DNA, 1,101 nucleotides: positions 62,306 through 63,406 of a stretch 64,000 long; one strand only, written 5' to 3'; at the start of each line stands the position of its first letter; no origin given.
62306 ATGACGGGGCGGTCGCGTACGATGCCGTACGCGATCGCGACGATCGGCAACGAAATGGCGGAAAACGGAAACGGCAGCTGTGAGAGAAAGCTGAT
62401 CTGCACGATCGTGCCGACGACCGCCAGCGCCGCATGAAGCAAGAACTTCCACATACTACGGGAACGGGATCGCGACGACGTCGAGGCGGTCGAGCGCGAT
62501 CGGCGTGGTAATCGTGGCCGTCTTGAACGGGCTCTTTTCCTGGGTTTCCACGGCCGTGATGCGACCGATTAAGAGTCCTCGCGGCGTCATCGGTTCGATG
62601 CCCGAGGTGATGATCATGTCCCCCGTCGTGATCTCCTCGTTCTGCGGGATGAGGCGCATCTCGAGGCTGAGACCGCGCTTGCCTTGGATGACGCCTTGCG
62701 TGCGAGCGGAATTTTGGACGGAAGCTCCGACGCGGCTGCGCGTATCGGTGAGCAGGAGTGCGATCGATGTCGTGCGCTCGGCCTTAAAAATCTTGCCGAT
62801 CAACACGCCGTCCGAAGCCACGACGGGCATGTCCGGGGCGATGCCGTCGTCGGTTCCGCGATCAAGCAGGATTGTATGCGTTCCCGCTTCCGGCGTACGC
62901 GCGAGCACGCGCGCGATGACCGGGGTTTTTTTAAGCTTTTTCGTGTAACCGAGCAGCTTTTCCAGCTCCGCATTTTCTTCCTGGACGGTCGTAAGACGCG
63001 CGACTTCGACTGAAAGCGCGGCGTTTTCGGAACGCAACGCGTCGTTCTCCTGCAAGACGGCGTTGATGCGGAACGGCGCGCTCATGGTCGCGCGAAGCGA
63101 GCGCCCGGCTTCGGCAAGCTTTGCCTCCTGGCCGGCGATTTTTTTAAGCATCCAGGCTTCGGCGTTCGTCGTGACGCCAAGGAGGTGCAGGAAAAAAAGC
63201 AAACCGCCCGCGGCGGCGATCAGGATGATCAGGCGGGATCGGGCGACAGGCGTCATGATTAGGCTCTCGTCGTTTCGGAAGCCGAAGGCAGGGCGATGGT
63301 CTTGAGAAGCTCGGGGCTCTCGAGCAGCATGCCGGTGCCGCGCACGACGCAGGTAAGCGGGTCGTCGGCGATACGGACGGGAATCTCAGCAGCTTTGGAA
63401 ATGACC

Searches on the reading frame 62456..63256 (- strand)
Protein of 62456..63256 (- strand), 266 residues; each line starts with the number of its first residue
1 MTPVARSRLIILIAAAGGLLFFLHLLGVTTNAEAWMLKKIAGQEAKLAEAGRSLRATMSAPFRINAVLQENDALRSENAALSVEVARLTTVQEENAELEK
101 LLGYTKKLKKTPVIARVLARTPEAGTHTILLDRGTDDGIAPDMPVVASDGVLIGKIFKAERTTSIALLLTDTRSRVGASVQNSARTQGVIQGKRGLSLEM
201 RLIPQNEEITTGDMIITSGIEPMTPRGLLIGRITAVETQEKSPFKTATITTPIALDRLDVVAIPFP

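Call 38: find_encoding_contigs(protein=window:62456-63256:-, flank=10000, max_places=3)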
Protein window:62456-63256:- (266 aa): no gene with exactly this product is on record in the collection.
